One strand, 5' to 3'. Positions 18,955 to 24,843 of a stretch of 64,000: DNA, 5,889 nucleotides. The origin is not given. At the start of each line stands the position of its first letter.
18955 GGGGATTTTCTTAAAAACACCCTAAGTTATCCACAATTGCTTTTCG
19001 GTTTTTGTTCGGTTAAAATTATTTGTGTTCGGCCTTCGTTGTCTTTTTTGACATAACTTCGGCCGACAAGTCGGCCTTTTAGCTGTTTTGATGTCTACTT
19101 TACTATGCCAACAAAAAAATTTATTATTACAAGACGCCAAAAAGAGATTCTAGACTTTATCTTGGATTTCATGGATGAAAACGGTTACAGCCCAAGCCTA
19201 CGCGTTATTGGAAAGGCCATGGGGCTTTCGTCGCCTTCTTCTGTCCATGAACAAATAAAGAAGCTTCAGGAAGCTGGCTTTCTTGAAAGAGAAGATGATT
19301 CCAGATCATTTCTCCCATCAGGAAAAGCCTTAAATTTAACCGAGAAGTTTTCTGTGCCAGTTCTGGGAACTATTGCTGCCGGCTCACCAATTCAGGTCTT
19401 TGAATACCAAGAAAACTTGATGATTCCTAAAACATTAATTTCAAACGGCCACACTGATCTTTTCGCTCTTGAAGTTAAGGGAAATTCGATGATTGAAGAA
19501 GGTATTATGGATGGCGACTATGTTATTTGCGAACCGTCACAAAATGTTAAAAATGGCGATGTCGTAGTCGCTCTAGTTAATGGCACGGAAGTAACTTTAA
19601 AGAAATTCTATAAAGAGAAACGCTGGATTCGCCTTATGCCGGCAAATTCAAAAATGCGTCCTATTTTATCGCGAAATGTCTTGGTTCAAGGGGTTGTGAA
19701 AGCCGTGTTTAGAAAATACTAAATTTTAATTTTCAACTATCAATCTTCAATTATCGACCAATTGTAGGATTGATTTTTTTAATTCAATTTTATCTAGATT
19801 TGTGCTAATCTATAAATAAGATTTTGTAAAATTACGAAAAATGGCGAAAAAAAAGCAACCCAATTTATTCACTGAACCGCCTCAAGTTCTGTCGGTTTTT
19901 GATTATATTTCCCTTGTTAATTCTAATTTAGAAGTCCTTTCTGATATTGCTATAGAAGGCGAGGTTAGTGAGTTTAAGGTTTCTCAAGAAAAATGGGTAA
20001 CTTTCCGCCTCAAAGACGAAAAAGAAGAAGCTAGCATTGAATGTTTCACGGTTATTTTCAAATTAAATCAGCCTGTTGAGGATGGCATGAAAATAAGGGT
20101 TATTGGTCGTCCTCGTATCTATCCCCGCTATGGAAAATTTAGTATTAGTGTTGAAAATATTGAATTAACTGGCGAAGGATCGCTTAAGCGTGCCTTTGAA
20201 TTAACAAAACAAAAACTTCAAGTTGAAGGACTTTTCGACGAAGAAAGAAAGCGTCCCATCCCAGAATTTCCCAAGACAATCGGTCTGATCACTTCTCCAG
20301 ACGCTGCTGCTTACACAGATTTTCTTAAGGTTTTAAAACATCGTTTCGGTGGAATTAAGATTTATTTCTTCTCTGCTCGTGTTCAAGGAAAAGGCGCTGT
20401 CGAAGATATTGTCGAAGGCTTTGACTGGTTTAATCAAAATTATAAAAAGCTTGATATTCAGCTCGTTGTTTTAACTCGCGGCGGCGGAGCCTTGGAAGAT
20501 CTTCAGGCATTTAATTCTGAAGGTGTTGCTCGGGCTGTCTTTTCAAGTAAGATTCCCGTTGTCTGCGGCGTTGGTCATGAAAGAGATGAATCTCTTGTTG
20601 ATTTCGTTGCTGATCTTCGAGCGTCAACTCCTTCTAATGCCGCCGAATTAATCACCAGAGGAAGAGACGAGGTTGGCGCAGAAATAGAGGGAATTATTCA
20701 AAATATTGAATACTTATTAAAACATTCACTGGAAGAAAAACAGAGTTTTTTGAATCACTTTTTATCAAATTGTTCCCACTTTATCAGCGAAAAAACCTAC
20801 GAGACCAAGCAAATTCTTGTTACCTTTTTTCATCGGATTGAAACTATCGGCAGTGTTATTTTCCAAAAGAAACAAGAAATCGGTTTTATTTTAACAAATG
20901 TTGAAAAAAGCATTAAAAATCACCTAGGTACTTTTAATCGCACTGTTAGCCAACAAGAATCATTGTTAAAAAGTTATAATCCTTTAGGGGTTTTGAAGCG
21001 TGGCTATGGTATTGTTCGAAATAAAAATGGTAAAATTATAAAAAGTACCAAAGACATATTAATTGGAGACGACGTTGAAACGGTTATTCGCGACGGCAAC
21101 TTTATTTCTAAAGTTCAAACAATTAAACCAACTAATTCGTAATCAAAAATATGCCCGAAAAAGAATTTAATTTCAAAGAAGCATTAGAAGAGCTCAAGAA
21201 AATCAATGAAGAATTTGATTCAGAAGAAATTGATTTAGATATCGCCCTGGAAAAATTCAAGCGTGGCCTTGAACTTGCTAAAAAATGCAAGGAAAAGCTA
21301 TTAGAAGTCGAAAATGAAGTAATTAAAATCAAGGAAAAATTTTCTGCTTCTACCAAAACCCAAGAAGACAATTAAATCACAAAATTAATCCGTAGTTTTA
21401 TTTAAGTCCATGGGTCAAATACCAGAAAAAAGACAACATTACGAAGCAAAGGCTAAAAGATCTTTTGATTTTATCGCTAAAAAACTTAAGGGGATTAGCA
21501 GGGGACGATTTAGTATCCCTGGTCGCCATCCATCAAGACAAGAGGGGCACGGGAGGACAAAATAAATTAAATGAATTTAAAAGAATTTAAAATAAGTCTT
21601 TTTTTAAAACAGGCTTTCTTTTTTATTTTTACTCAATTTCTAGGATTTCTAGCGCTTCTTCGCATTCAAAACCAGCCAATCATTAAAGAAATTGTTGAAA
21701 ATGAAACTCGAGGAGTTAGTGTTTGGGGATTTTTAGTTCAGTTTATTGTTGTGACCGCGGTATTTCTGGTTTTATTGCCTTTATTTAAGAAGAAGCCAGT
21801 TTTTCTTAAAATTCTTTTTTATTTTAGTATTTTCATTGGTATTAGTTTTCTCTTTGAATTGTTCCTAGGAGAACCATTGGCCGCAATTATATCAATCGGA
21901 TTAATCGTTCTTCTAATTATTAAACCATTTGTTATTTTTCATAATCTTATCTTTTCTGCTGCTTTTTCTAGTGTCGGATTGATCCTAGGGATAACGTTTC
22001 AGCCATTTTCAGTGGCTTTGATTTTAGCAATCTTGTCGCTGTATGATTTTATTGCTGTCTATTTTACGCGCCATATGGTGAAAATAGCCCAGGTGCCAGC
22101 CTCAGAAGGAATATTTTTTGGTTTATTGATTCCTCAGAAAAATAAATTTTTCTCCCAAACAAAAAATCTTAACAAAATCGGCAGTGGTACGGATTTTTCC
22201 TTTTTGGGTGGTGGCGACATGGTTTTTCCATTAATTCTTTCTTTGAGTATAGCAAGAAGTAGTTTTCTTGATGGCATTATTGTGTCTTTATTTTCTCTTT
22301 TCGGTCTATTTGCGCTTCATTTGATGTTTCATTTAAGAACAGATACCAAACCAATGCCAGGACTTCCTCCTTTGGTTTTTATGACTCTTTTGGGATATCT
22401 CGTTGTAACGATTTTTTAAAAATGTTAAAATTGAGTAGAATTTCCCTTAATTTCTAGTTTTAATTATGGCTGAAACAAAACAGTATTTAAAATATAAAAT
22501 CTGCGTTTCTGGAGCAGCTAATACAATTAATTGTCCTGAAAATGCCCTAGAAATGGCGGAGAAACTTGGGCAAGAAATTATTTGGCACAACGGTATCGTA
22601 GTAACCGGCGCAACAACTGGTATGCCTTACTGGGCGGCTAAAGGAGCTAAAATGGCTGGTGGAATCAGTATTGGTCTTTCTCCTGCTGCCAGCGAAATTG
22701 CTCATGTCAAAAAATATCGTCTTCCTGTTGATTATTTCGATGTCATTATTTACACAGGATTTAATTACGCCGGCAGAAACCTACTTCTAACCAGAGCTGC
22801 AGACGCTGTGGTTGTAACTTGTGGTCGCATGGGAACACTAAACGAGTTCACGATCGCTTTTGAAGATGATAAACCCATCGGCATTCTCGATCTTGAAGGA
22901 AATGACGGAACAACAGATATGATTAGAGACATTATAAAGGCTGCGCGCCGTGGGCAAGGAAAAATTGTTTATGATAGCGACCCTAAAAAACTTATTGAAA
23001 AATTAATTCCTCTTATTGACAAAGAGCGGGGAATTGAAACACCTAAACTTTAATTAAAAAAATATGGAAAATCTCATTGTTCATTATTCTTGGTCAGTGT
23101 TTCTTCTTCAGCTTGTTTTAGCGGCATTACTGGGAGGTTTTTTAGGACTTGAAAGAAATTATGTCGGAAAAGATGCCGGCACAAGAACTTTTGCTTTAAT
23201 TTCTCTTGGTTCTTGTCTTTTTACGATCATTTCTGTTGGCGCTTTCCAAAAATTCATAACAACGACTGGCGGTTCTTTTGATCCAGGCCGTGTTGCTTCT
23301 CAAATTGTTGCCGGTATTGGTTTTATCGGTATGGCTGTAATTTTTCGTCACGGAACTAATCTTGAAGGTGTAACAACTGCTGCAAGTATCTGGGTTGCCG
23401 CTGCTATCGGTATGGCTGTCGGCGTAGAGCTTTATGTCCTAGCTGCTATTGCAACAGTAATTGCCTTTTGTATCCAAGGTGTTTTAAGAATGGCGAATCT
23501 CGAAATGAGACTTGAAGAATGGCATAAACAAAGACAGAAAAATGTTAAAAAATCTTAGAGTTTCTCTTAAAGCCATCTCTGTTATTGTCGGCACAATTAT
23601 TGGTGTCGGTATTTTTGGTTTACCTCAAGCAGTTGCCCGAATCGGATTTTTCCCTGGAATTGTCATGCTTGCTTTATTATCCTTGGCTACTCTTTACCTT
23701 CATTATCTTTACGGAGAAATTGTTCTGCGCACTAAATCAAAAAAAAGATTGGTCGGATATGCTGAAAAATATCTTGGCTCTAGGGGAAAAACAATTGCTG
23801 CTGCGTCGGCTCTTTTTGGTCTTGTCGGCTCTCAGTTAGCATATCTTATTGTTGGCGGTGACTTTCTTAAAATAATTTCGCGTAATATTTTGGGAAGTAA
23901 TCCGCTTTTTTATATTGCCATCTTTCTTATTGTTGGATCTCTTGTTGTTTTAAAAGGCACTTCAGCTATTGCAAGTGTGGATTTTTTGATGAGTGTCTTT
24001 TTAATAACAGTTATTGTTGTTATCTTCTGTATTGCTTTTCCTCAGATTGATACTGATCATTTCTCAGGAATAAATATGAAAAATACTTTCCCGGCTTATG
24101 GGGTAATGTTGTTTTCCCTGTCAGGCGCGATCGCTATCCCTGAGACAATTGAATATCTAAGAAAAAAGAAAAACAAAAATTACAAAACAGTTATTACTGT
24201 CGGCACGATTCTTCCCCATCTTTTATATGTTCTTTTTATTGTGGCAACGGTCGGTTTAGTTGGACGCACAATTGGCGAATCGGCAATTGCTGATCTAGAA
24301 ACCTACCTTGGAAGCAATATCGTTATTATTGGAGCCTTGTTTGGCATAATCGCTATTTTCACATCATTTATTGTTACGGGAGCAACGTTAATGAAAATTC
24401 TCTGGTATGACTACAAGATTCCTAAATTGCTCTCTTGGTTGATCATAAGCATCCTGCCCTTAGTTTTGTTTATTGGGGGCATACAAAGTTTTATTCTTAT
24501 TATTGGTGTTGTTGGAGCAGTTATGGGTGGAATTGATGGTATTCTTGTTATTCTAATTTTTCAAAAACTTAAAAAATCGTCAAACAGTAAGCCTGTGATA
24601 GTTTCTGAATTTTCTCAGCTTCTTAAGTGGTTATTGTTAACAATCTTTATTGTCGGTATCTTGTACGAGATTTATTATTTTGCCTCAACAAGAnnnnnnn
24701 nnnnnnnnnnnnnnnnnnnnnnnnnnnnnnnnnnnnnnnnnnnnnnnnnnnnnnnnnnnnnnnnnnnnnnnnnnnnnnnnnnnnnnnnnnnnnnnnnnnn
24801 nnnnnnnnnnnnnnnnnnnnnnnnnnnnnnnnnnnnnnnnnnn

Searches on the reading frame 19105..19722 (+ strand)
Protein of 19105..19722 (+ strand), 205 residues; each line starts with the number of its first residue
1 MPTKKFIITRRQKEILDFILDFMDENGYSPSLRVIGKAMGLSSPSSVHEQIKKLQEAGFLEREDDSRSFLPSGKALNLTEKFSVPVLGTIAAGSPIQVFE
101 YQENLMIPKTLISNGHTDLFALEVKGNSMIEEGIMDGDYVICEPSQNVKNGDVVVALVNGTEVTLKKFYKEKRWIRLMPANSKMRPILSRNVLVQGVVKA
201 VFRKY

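Call 44: search_protein_families(library=pfam, proteins=[window:19105-19722:+], max_evalue=0.00001)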
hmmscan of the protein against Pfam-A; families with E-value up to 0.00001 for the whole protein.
window:19105-19722:+ (205 aa): 2 families
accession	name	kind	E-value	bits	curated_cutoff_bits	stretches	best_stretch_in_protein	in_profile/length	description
PF00717.28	Peptidase_S24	-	1.2e-28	99.6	23.3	1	85-198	1-115/116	Peptidase S24-like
PF01726.22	LexA_DNA_bind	-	1.1e-18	67.2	23.7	1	8-65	4-61/65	LexA DNA binding domain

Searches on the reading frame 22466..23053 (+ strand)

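Call 67: search_protein_families(library=pfam, proteins=[window:22466-23053:+], max_evalue=0.0001)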
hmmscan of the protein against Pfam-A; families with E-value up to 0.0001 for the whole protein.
window:22466-23053:+ (195 aa): 1 family
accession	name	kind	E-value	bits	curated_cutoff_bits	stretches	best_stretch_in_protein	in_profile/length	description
PF18306.6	LDcluster4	-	1.1e-33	116.4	26.3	1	9-176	1-150/151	SLOG cluster4 family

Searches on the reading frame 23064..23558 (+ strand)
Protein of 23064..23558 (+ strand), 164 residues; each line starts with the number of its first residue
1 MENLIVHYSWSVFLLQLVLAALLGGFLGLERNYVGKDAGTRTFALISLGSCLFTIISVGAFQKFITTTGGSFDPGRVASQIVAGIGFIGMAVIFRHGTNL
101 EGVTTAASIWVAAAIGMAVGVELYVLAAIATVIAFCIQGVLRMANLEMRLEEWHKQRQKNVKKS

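Call 67: search_protein_families(library=pfam, proteins=[window:23064-23558:+], max_evalue=0.0001)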
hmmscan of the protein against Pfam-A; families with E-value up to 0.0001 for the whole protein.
window:23064-23558:+ (164 aa): 1 family
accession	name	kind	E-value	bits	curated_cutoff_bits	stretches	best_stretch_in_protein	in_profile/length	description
PF02308.21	MgtC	-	4.2e-34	117.9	31.4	1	17-142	1-116/121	MgtC family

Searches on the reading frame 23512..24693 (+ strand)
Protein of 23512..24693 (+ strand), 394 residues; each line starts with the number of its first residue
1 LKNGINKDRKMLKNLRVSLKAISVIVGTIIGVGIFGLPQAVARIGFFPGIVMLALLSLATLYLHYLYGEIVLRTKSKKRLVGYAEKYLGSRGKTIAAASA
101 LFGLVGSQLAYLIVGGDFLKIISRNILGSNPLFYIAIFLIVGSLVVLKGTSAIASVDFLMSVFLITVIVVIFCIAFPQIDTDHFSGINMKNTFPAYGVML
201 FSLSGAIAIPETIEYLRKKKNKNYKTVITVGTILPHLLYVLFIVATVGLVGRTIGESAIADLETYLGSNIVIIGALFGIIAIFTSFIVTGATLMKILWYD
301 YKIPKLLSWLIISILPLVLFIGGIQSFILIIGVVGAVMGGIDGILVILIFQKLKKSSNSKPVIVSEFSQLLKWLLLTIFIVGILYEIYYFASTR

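Call 4: search_protein_families(library=pfam, proteins=[window:23512-24693:+], max_evalue=1)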
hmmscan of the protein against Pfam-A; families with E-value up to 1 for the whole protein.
window:23512-24693:+ (394 aa): 3 families
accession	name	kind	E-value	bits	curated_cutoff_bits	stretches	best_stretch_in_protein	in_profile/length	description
PF03222.19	Trp_Tyr_perm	-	3.4e-27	96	22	1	19-380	6-387/393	Tryptophan/tyrosine permease family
PF01490.24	Aa_trans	-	1.6e-16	60.5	25.6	1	20-291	7-293/410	Transmembrane amino acid transporter protein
PF03845.19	Spore_permease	-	2.1e-05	24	23.4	1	20-265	6-250/321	Spore germination protein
